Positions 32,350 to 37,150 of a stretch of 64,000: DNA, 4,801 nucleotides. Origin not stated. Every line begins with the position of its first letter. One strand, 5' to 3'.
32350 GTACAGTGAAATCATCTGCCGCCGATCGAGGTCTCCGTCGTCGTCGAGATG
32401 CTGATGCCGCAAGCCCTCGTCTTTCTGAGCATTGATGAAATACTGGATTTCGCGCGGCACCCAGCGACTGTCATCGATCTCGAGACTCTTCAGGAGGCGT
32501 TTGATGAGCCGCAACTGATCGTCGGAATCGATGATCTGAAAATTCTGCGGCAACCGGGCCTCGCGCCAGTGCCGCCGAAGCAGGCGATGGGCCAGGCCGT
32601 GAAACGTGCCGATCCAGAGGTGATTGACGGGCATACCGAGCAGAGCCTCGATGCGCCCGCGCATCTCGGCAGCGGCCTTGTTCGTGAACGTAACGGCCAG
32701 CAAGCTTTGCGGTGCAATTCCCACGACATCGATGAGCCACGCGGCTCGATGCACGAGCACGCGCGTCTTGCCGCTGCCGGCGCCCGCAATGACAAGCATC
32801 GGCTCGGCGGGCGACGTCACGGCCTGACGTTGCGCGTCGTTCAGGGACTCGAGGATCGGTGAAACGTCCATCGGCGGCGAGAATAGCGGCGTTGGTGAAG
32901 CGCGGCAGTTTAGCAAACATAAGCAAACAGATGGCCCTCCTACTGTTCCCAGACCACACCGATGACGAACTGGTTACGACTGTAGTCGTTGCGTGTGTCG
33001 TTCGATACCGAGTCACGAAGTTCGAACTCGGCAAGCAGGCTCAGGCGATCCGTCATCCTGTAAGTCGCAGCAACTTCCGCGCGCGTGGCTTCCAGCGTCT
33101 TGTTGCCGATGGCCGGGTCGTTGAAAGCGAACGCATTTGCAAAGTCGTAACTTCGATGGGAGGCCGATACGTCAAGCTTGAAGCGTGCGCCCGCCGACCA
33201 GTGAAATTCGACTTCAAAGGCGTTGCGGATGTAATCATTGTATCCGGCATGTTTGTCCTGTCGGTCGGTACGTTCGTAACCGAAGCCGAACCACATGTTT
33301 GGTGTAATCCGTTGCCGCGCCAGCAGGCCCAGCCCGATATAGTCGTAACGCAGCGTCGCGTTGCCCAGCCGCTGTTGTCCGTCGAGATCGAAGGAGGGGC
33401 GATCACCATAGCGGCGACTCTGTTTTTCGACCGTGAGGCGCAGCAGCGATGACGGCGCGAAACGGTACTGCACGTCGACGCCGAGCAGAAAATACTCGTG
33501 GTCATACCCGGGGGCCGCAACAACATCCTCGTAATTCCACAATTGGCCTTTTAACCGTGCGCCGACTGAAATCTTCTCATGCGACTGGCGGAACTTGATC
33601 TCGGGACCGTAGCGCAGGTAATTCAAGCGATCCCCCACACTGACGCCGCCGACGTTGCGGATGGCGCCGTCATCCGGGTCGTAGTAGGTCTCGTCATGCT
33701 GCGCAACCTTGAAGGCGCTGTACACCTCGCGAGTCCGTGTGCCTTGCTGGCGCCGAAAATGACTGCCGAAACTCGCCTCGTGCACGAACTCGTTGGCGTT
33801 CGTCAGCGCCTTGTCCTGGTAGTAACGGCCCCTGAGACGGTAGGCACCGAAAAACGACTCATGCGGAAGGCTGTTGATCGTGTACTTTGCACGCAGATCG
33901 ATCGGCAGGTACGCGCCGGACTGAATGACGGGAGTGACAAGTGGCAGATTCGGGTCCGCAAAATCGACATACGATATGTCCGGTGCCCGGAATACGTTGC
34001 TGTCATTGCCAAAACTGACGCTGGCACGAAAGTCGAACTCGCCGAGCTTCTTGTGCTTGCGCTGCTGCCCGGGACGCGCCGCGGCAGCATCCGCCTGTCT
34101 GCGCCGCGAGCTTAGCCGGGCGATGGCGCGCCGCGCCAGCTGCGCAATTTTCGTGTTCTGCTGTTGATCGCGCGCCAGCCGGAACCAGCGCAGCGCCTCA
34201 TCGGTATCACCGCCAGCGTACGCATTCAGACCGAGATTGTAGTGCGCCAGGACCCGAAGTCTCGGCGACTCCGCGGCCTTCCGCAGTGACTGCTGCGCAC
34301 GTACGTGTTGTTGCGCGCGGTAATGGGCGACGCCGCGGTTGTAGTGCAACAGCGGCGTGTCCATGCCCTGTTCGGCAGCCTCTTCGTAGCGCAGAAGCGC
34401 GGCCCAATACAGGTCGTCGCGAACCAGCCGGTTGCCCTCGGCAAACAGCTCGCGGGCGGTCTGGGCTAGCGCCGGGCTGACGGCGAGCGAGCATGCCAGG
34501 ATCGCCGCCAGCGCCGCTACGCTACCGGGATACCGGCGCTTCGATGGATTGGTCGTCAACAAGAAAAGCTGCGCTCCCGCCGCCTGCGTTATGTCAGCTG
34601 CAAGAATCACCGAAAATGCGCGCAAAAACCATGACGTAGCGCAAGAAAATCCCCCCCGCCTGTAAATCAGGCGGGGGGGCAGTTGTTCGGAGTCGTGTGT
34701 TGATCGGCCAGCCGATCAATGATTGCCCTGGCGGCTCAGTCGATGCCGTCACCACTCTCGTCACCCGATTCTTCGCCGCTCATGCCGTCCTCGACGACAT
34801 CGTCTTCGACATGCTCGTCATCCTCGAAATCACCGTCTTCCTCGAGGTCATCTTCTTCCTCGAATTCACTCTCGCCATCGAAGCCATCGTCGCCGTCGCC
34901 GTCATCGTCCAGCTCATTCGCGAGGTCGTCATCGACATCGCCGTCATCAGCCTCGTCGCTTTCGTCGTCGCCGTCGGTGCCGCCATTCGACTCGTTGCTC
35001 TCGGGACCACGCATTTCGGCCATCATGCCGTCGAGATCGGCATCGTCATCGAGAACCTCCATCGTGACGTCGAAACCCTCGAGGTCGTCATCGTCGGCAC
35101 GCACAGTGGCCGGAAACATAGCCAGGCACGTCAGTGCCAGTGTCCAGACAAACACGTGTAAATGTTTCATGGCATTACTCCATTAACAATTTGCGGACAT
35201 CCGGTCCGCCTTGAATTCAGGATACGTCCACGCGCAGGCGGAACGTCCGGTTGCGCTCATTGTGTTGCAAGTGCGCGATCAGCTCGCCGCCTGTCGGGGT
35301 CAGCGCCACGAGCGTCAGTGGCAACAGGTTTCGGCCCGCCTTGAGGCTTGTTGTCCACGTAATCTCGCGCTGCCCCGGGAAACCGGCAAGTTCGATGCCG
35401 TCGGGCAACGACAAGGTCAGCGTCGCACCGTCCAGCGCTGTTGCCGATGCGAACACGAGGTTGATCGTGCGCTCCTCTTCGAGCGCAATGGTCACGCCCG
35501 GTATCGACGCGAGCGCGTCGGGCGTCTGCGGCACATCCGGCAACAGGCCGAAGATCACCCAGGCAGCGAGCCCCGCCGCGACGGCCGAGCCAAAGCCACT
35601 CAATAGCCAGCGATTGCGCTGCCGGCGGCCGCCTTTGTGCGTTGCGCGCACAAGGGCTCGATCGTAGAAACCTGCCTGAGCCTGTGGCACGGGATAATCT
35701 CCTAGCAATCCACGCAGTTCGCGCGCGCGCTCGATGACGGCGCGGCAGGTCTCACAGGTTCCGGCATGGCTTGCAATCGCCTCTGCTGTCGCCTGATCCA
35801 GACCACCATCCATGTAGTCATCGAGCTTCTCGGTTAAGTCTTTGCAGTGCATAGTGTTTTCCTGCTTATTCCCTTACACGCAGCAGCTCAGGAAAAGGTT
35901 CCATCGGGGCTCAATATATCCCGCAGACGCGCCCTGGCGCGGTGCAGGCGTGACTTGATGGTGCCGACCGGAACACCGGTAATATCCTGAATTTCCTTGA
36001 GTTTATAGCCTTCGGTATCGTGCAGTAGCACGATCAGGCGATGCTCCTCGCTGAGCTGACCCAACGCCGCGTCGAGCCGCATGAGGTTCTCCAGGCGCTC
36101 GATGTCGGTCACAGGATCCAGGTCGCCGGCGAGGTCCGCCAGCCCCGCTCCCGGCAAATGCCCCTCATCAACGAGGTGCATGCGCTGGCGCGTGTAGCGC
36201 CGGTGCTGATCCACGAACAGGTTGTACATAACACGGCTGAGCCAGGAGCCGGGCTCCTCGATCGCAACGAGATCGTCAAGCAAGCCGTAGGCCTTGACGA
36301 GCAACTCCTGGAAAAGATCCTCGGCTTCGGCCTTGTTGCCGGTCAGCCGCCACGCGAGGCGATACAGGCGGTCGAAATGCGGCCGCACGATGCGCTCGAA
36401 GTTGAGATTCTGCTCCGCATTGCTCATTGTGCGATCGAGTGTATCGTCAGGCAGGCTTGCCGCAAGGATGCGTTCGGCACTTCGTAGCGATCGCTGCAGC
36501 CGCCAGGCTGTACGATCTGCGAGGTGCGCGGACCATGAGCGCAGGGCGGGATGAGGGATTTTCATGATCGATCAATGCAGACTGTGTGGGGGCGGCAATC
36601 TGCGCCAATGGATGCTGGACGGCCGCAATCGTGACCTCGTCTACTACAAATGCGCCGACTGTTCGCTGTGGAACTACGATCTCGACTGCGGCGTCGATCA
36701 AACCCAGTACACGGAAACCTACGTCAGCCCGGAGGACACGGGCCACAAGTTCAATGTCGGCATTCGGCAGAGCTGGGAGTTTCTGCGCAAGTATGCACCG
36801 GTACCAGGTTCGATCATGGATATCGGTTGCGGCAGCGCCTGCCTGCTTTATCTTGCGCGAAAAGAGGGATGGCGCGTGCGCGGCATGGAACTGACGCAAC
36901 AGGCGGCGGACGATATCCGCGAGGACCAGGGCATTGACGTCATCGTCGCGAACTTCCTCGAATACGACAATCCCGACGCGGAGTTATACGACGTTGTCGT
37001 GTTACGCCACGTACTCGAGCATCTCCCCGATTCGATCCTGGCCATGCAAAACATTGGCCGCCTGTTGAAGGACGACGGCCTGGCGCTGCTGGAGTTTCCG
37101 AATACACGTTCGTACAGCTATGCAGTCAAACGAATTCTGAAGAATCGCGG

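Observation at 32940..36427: ECF sigma / anti-sigma + hyper-acidic secreted protein + TPR-beta-barrel outer-membrane protein: candidate undescribed envelope export module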

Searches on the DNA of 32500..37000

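Call 35: search_rna_families(source=window, start=32500, end=37000, threshold=evalue, max_evalue=1)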
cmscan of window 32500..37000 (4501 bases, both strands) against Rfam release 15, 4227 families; matches with E-value up to 1: 1.
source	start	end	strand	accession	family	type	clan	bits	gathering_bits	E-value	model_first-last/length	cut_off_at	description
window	34912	34972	-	RF01122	sR39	Gene; snRNA; snoRNA; CD-box;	-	16.3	50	0.97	1-56/56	no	Small nucleolar RNA sR39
